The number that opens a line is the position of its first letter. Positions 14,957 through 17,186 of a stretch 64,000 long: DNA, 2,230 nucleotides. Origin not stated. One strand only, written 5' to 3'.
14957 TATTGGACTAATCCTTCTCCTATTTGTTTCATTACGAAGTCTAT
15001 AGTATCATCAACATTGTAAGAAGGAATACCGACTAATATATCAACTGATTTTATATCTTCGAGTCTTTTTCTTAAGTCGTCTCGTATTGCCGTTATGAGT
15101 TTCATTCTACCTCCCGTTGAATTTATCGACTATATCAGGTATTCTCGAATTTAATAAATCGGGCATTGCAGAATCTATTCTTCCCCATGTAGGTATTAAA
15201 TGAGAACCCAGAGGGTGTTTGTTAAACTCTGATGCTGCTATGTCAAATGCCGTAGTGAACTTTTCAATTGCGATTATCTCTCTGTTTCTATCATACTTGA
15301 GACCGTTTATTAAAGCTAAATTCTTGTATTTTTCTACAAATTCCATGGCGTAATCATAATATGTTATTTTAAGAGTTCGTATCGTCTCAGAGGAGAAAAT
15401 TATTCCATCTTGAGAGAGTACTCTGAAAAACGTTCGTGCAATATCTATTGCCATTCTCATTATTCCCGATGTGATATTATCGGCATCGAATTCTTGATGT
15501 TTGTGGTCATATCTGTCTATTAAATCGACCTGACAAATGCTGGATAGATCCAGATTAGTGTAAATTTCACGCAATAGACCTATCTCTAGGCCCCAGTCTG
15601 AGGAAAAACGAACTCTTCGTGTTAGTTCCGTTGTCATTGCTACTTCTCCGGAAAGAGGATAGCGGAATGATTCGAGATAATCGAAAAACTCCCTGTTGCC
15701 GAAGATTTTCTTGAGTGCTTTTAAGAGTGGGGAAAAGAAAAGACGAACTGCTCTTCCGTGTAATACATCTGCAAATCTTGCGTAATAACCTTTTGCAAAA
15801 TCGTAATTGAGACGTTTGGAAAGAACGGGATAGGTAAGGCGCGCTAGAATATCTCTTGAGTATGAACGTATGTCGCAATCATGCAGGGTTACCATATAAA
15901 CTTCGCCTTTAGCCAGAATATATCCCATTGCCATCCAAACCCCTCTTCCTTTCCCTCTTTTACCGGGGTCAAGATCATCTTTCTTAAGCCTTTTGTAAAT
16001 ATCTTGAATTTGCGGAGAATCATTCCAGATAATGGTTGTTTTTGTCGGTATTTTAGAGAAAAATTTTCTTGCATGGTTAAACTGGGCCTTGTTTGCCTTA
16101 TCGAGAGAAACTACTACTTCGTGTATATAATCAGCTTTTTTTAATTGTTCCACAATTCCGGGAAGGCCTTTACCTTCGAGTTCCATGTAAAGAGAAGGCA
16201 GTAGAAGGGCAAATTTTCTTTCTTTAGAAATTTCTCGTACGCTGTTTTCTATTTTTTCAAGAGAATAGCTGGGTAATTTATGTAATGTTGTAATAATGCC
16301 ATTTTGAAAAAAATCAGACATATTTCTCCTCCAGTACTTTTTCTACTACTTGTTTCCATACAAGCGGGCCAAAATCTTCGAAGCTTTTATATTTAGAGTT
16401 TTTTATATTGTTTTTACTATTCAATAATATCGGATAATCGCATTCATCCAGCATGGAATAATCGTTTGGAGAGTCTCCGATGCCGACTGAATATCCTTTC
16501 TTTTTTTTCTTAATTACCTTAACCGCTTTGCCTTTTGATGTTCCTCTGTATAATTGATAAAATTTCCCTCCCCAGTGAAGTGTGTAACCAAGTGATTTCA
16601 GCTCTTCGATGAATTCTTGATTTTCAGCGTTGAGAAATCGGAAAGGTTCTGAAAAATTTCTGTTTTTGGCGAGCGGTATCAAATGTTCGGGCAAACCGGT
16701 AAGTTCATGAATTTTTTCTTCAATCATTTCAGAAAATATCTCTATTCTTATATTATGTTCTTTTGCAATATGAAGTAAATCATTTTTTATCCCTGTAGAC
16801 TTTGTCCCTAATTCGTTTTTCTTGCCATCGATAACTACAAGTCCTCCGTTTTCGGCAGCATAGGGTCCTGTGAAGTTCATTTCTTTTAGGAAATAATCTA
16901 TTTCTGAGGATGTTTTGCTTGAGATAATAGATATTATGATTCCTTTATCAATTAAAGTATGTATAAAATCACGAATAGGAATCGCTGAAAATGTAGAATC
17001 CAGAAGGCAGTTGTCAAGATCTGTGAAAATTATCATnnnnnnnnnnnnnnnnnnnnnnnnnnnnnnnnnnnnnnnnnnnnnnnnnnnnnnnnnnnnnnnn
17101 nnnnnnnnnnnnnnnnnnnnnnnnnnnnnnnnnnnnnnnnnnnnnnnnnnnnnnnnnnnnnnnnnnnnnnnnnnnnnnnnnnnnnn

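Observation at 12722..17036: Glycosyl-glycerate-type cluster (MPGP-like HAD phosphatase plus three glycosyltransferases)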

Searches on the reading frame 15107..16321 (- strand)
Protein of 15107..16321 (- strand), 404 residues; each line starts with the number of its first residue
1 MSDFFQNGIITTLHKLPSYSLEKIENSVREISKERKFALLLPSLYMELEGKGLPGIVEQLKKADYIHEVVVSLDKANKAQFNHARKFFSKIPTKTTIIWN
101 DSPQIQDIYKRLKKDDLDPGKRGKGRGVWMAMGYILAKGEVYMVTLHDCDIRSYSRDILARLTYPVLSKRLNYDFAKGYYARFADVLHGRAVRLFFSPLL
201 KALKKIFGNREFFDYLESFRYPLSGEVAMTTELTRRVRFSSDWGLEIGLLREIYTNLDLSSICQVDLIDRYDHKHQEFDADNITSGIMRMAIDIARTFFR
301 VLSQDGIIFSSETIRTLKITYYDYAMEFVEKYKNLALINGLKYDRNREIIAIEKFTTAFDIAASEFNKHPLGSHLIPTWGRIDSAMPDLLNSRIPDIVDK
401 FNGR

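Call 3: search_protein_families(library=pfam, proteins=[window:15107-16321:-], max_evalue=0.01)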
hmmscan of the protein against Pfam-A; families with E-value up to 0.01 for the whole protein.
window:15107-16321:- (404 aa): 1 family
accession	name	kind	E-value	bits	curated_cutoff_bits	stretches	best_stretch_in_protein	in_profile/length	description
PF21969.2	MGS_GT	-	0.0013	18.7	27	1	122-246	74-192/239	Mannosylglycerate synthase, GT domain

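Call 4: search_protein_families(library=ncbifam, proteins=[window:15107-16321:-], max_evalue=0.01)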
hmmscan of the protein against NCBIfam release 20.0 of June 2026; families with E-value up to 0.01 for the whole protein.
window:15107-16321:- (404 aa): 3 families
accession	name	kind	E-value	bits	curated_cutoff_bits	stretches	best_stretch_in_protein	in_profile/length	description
NF040724.1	GpgS_Meth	equivalog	1.5e-100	336.8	700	1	3-391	2-389/402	glucosyl-3-phosphoglycerate synthase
NF010496.0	PRK13915.1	equivalog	1.9e-17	63.3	262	1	120-307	100-273/307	glucosyl-3-phosphoglycerate synthase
NF002948.0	PRK03606.1-1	equivalog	5.9e-05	23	275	1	302-380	8-86/160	ureidoglycolate lyase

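Call 6: find_encoding_contigs(protein=window:15107-16321:-, flank=10000, max_places=6)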
Protein window:15107-16321:- (404 aa): 1 contig read that carries it; 1 place shown.
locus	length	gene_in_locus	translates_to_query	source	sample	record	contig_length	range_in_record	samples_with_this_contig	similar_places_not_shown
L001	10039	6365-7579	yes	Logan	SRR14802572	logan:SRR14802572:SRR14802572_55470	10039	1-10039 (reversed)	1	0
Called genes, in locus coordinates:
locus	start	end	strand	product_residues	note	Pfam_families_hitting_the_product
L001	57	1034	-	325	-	PF00814:TsaD, PF22521:HypF_C_2 (weak)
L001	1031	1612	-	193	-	-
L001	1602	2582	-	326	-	PF00586:AIRS, PF02769:AIRS_C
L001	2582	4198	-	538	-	PF07719:TPR_2 (faint), PF13174:TPR_6 (faint), PF13428:TPR_14 (faint), PF00515:TPR_1 (faint), PF13181:TPR_8 (faint), PF14559:TPR_19 (faint), PF13432:TPR_16 (weak)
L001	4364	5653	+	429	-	PF00206:Lyase_1, PF10397:ADSL_C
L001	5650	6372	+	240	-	PF08282:Hydrolase_3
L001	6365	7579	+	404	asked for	-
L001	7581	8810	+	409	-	PF21969:MGS_GT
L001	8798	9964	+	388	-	PF13439:Glyco_transf_4, PF00534:Glycos_transf_1, PF13692:Glyco_trans_1_4 (weak)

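Call 8: find_homologous_proteins(query=window:15107-16321:-)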
Query window:15107-16321:- (404 aa): 7769 proteins with E <= 0.001 among 8000 candidates; the best 120 are listed.
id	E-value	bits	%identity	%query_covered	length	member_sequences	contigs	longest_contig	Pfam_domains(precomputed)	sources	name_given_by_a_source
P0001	6.0e-251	850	92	100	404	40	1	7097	-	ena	-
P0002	9.4e-250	847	92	100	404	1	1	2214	-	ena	-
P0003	3.3e-248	841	91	100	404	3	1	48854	-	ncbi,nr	ncbi:glycosyl transferase [candidate division WOR-3 bacterium]|nr:glycosyl transferase [candidate di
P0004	1.2e-247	840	91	100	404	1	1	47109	-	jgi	jgi:glucosyl-3-phosphoglycerate synthase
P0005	2.2e-246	835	91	100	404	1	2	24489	-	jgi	jgi:glucosyl-3-phosphoglycerate synthase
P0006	1.0e-245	833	90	100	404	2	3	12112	-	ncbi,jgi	-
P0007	7.3e-245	830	88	100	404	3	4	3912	-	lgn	-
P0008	7.5e-244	827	89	100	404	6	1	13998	-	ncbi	-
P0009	8.1e-244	827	89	100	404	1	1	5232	-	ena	-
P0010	4.7e-242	821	88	100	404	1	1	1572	-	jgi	jgi:glucosyl-3-phosphoglycerate synthase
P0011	1.0e-239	813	91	97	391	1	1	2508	-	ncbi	ncbi:MAG: glycosyl transferase, partial [candidate division WOR-3 bacterium]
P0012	1.3e-238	810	87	100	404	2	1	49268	-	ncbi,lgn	-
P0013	3.2e-238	809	88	100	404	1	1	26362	-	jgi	-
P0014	3.5e-233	792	84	100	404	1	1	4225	-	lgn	-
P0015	6.3e-208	709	75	100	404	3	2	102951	-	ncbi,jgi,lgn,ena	-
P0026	1.0e-185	636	67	100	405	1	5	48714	-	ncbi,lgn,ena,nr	ncbi:glycosyl transferase [candidate division WOR-3 bacterium]|nr:glycosyl transferase [candidate di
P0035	2.9e-131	456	49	100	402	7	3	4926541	-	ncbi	ncbi:glycosyltransferase family protein [Calditrichota bacterium LG25]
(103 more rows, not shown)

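Call 13: search_solved_structures(query=window:15107-16321:-, max_evalue=0.1, show_alignments=2)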
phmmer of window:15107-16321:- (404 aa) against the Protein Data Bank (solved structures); distinct sequences matched with E-value up to 0.1: 9.
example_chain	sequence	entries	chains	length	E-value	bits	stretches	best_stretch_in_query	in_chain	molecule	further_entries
7pdo_A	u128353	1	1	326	2.9e-06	30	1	122-271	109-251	Glucosyl-3-phosphoglycerate synthase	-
7p5l_A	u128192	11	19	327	3e-06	30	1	122-271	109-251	Glucosyl-3-phosphoglycerate synthase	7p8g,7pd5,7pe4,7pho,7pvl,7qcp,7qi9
3f1y_A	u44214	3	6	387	8.1e-06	28.5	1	122-306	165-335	Mannosyl-3-phosphoglycerate synthase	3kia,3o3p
3ckj_A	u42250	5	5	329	3.5e-05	26.5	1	189-274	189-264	Putative uncharacterized protein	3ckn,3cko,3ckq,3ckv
4y6n_A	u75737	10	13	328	5.5e-05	25.8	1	189-279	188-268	Glucosyl-3-phosphoglycerate synthase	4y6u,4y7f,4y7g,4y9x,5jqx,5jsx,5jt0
3e25_A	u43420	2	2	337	5.9e-05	25.7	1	189-279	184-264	Putative uncharacterized protein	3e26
4ddz_A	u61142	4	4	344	6.1e-05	25.6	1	189-279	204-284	GLUCOSYL-3-PHOSPHOGLYCERATE SYNTHASE (GpgS) | Glucosyl-3-phosphoglycerate synthase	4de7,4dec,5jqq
1xsr_A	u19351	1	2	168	0.015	17.7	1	302-383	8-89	Ureidoglycolate hydrolase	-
1yqc_A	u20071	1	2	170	0.017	17.6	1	302-383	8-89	Ureidoglycolate hydrolase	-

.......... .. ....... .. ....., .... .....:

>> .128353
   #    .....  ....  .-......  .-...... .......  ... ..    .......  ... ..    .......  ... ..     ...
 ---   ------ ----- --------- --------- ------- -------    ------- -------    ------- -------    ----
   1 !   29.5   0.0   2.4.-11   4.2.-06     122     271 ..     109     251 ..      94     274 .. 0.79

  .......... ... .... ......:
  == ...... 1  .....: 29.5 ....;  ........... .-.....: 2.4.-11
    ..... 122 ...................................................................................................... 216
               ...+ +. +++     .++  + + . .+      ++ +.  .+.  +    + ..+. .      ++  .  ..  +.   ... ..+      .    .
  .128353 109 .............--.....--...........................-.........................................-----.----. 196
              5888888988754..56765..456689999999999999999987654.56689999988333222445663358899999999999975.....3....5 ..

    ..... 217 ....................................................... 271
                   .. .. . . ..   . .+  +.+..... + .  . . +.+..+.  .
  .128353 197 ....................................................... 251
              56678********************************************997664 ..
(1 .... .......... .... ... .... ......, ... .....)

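Call 42: find_encoding_contigs(protein=P0015, flank=7000, max_places=2)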
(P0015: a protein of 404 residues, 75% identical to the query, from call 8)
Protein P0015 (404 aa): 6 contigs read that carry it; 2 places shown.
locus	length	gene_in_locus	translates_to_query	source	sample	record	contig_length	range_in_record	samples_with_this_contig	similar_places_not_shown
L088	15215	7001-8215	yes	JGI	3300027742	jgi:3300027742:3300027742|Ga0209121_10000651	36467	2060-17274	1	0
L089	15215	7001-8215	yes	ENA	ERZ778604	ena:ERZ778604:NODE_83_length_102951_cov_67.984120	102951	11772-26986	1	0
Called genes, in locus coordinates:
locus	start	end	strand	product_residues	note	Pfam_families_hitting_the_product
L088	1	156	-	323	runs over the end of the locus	PF00579:tRNA-synt_1b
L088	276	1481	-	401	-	PF13620:CarboxypepD_reg (weak)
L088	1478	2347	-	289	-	PF01112:Asparaginase_2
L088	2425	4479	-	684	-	PF02897:Peptidase_S9_N, PF00326:Peptidase_S9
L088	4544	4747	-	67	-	-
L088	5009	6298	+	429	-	PF00206:Lyase_1, PF10397:ADSL_C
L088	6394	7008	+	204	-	PF08282:Hydrolase_3 (faint)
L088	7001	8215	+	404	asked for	-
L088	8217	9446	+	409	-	PF00535:Glycos_transf_2, PF21969:MGS_GT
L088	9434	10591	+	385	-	PF13439:Glyco_transf_4, PF00534:Glycos_transf_1, PF13692:Glyco_trans_1_4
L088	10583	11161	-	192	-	PF00025:Arf (weak)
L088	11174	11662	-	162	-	PF03259:Robl_LC7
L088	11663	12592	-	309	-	PF02775:TPP_enzyme_C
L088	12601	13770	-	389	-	PF01855:POR_N, PF02780:Transketolase_C (weak), PF17147:PFOR_II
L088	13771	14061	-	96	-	PF12838:Fer4_7 (faint), PF13187:Fer4_9 (faint), PF12797:Fer4_2 (faint), PF12837:Fer4_6 (faint), PF13237:Fer4_10 (weak), PF00037:Fer4 (weak), PF14697:Fer4_21, PF00037:Fer4 (weak), +1 more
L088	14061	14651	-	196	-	PF01558:POR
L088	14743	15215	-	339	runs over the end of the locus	PF05496:RuvB_N, PF07728:AAA_5 (weak), PF13401:AAA_22 (faint), PF00004:AAA, PF17864:AAA_lid_4, PF05491:WHD_RuvB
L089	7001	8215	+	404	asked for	-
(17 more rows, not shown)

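Call 43: find_encoding_contigs(protein=P0026, flank=7000, max_places=2)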
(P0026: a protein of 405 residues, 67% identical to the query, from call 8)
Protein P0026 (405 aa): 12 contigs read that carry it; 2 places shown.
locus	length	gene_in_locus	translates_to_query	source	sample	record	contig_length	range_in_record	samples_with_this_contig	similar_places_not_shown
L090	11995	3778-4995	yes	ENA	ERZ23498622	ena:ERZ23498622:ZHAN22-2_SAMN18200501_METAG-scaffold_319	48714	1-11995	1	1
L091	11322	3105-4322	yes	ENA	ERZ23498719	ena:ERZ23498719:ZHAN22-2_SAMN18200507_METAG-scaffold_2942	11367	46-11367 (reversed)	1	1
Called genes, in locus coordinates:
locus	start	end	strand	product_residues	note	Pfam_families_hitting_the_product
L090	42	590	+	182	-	-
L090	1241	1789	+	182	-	PF13091:PLDc_2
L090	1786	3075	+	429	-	PF00206:Lyase_1, PF10397:ADSL_C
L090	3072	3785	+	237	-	PF08282:Hydrolase_3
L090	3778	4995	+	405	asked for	-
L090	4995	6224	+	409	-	PF21969:MGS_GT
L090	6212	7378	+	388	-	PF13439:Glyco_transf_4, PF00534:Glycos_transf_1, PF13692:Glyco_trans_1_4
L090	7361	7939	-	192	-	PF04670:Gtr1_RagA (weak), PF00025:Arf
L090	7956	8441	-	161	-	PF03259:Robl_LC7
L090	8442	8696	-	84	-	-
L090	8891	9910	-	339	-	PF05496:RuvB_N, PF01078:Mg_chelatase (faint), PF07728:AAA_5 (weak), PF13401:AAA_22 (faint), PF00004:AAA, PF17864:AAA_lid_4, PF05491:WHD_RuvB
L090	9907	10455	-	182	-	PF00633:HHH (faint), PF01330:RuvA_N, PF14520:HHH_5, PF07499:RuvA_C (weak)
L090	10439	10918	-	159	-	PF02075:RuvC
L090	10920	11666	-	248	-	PF20772:TACO1_YebC_N, PF01709:Transcrip_reg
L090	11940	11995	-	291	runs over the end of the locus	PF02775:TPP_enzyme_C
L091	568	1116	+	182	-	PF13091:PLDc_2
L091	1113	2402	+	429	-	PF00206:Lyase_1, PF10397:ADSL_C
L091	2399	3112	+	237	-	PF08282:Hydrolase_3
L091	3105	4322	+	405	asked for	-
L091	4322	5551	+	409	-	PF21969:MGS_GT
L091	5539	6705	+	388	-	PF13439:Glyco_transf_4, PF00534:Glycos_transf_1, PF13692:Glyco_trans_1_4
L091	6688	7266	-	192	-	PF04670:Gtr1_RagA (weak), PF00025:Arf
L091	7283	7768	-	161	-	PF03259:Robl_LC7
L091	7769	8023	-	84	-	-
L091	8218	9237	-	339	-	PF05496:RuvB_N, PF01078:Mg_chelatase (faint), PF07728:AAA_5 (weak), PF13401:AAA_22 (faint), PF00004:AAA, PF17864:AAA_lid_4, PF05491:WHD_RuvB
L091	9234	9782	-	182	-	PF00633:HHH (faint), PF01330:RuvA_N, PF14520:HHH_5, PF07499:RuvA_C (weak)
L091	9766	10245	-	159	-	PF02075:RuvC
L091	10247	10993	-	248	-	PF20772:TACO1_YebC_N, PF01709:Transcrip_reg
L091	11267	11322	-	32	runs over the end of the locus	?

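Call 44: find_encoding_contigs(protein=P0035, flank=7000, max_places=2)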
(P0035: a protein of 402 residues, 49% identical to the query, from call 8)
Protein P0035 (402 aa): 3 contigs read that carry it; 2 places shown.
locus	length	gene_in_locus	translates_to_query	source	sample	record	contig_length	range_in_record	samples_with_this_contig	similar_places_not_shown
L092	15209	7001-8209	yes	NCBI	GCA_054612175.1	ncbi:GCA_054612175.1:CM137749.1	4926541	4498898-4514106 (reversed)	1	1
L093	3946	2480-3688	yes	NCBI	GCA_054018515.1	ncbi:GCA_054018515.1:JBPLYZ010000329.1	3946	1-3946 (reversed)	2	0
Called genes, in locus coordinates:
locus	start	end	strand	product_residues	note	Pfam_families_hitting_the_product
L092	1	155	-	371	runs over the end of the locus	PF01168:Ala_racemase_N, PF00842:Ala_racemase_C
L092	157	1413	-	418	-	PF00278:Orn_DAP_Arg_deC, PF02784:Orn_Arg_deC_N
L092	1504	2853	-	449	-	PF00158:Sigma54_activat, PF14532:Sigma54_activ_2, PF25601:AAA_lid_14, PF02954:HTH_8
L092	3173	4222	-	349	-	PF02504:FA_synthesis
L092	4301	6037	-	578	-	PF14716:HHH_8, PF14520:HHH_5, PF14791:DNA_pol_B_thumb, PF02811:PHP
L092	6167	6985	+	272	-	PF05116:S6PP (faint), PF08282:Hydrolase_3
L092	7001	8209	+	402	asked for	-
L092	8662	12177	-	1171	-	PF13860:FlgD_ig (weak), PF18962:Por_Secre_tail (weak)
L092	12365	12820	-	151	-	PF00254:FKBP_C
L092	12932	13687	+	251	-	PF00106:adh_short, PF08659:KR, PF13561:adh_short_C2, PF08643:DUF1776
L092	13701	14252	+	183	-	PF01966:HD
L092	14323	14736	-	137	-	-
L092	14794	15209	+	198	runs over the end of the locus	PF00685:Sulfotransfer_1, PF13469:Sulfotransfer_3 (faint)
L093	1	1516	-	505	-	PF14716:HHH_8, PF14520:HHH_5, PF14791:DNA_pol_B_thumb, PF02811:PHP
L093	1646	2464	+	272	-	PF05116:S6PP (faint), PF08282:Hydrolase_3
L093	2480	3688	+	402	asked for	-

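Call 66: search_protein_families(library=ncbifam, proteins=[L092:7001-8209:+, L092:6167-6985:+], max_evalue=1e-8)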
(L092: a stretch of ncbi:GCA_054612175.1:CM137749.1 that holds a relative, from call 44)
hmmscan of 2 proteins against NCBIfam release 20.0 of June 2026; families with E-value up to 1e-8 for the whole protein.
L092:7001-8209:+ (402 aa): 2 families
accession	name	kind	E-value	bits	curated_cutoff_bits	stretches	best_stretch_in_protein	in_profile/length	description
NF040724.1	GpgS_Meth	equivalog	1.3e-113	379.9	700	1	3-400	2-398/402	glucosyl-3-phosphoglycerate synthase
NF010496.0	PRK13915.1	equivalog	1.3e-17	63.9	262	1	33-305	29-271/307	glucosyl-3-phosphoglycerate synthase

L092:6167-6985:+ (272 aa): 16 families
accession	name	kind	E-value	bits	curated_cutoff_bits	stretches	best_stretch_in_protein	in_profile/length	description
NF001218.0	PRK00192.1-5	equivalog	1.3e-75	254.6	362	1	2-269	2-268/275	mannosyl-3-phosphoglycerate phosphatase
TIGR01486.1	HAD-SF-IIB-MPGP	subfamily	4.2e-74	249.1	164.75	1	6-269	1-256/257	mannosyl-3-phosphoglycerate phosphatase family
TIGR02461.1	osmo_MPG_phos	equivalog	1.9e-62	211.3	244.35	1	6-235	1-226/227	mannosyl-3-phosphoglycerate phosphatase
NF001216.0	PRK00192.1-2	equivalog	9.5e-59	199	353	1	3-270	5-261/275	mannosyl-3-phosphoglycerate phosphatase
TIGR02463.1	MPGP_rel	hypoth_equivalog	3.3e-54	183.9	282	1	6-235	1-215/216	mannosyl-3-phosphoglycerate phosphatase-related protein YedP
NF002976.0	PRK03669.1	equivalog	5.4e-54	183.4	315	1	2-271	5-269/271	mannosyl-3-phosphoglycerate phosphatase-related protein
NF001217.0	PRK00192.1-4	equivalog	5.9e-51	173.5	373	1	2-270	6-261/265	mannosyl-3-phosphoglycerate phosphatase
NF011072.0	PRK14502.1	equivalog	4.2e-50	170.8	762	1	6-267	418-687/694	bifunctional mannosyl-3-phosphoglycerate synthase/mannosyl-3 phosphoglycerate phosphatase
NF001215.0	PRK00192.1-1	equivalog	4.7e-34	117.8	488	1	7-270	9-259/265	mannosyl-3-phosphoglycerate phosphatase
TIGR01484.1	HAD-SF-IIB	subfamily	2.6e-19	70.2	41.8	1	6-233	1-219/221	HAD-IIB family hydrolase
NF009342.0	PRK12702.1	equivalog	1.9e-18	66.8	596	1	6-158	3-157/302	mannosyl-3-phosphoglycerate phosphatase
TIGR01487.1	Pglycolate_arch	equivalog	4.3e-16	59.4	122.75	1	6-80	3-79/215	phosphoglycolate phosphatase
TIGR00099.1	Cof-subfamily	subfamily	8.9e-16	58.2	137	1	6-237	1-231/256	Cof-type HAD-IIB family hydrolase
TIGR01482.1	SPP-subfamily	subfamily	3.3e-15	56.3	107.15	1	7-244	1-199/225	sucrose-phosphate phosphatase subfamily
NF002245.0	PRK01158.1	equivalog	1e-14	54.4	198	1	6-270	5-229/233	phosphoglycolate phosphatase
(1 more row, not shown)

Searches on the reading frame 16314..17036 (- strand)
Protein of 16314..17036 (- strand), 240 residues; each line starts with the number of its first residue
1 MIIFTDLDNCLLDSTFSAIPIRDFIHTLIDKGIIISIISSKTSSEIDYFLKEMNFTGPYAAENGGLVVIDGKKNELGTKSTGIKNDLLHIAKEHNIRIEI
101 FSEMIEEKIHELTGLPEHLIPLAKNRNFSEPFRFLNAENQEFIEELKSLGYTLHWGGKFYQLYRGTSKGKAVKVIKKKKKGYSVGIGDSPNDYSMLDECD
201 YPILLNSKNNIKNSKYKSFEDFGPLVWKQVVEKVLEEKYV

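Call 3: search_protein_families(library=pfam, proteins=[window:16314-17036:-], max_evalue=0.01)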
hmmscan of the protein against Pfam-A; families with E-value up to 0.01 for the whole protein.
window:16314-17036:- (240 aa): 2 families
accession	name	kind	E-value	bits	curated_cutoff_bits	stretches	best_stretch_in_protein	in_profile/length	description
PF08282.18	Hydrolase_3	-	2.9e-14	53.9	20.9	1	3-210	1-234/255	haloacid dehalogenase-like hydrolase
PF25051.1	WHD_MCM8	-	0.0031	17.9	26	0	139-162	55-78/80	MCM8 winged helix domain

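Call 4: search_protein_families(library=ncbifam, proteins=[window:16314-17036:-], max_evalue=0.01)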
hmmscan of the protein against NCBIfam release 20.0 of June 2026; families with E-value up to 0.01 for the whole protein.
window:16314-17036:- (240 aa): 16 families
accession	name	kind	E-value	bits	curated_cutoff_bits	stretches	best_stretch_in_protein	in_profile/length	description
TIGR01486.1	HAD-SF-IIB-MPGP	subfamily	2.2e-45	155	164.75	1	2-234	1-256/257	mannosyl-3-phosphoglycerate phosphatase family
TIGR02461.1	osmo_MPG_phos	equivalog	6.3e-38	131.1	244.35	1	2-205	1-226/227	mannosyl-3-phosphoglycerate phosphatase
TIGR02463.1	MPGP_rel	hypoth_equivalog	5e-36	124.5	282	1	2-205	1-215/216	mannosyl-3-phosphoglycerate phosphatase-related protein YedP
NF001216.0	PRK00192.1-2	equivalog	5e-32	111.4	353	1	1-211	7-229/275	mannosyl-3-phosphoglycerate phosphatase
NF001218.0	PRK00192.1-5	equivalog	1.6e-31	109.9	362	1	1-237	5-271/275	mannosyl-3-phosphoglycerate phosphatase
NF001217.0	PRK00192.1-4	equivalog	1.7e-30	106.5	373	1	3-210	11-228/265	mannosyl-3-phosphoglycerate phosphatase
NF002976.0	PRK03669.1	equivalog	1.5e-29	103.2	315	1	1-210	8-236/271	mannosyl-3-phosphoglycerate phosphatase-related protein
NF011072.0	PRK14502.1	equivalog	1.9e-24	86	762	2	85-233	529-688/694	bifunctional mannosyl-3-phosphoglycerate synthase/mannosyl-3 phosphoglycerate phosphatase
NF001215.0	PRK00192.1-1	equivalog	1.7e-21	76.6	488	1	3-209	9-225/265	mannosyl-3-phosphoglycerate phosphatase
TIGR01484.1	HAD-SF-IIB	subfamily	2.2e-13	50.8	41.8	1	2-203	1-219/221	HAD-IIB family hydrolase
TIGR00099.1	Cof-subfamily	subfamily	1.2e-10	41.4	137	2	162-210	183-235/256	Cof-type HAD-IIB family hydrolase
TIGR01487.1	Pglycolate_arch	equivalog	1.5e-09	38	122.75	1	3-82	4-84/215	phosphoglycolate phosphatase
NF002245.0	PRK01158.1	equivalog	5e-06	26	198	1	24-213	28-207/233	phosphoglycolate phosphatase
NF010109.0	PRK13582.1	equivalog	9.9e-05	22.1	133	1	160-216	125-182/205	bifunctional phosphoserine phosphatase/homoserine phosphotransferase ThrH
NF045966.1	YcsE_rel_Pase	equivalog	0.00011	21.8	220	0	149-212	173-240/265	YcsE-related riboflavin metabolism phosphatase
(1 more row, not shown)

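Call 65: list_cluster_members(proteins=[window:16314-17036:-, window:15107-16321:-, window:13876-15105:-, window:12722-13888:-])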
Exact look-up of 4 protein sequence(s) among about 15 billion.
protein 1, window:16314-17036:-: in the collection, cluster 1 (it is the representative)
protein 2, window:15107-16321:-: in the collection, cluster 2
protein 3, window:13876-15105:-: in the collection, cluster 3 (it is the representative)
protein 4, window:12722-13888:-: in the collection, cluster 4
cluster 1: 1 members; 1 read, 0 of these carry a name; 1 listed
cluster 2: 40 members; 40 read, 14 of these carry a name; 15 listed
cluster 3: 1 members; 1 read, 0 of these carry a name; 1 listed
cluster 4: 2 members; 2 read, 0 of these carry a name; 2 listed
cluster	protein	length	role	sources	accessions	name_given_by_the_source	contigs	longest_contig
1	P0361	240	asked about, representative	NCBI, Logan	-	-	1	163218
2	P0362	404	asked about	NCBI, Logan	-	-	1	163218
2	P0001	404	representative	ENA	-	-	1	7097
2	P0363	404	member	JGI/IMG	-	glucosyl-3-phosphoglycerate synthase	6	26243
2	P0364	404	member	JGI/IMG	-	glucosyl-3-phosphoglycerate synthase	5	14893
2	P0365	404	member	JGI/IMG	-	glucosyl-3-phosphoglycerate synthase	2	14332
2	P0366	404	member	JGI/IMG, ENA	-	glucosyl-3-phosphoglycerate synthase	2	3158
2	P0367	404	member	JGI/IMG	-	glucosyl-3-phosphoglycerate synthase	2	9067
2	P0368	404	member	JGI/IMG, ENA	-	glucosyl-3-phosphoglycerate synthase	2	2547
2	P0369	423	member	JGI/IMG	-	glucosyl-3-phosphoglycerate synthase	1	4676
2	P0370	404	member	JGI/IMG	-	glucosyl-3-phosphoglycerate synthase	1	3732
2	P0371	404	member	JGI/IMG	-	glucosyl-3-phosphoglycerate synthase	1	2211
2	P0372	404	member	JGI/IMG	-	glucosyl-3-phosphoglycerate synthase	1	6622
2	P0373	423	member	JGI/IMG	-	glucosyl-3-phosphoglycerate synthase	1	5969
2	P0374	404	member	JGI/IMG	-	glucosyl-3-phosphoglycerate synthase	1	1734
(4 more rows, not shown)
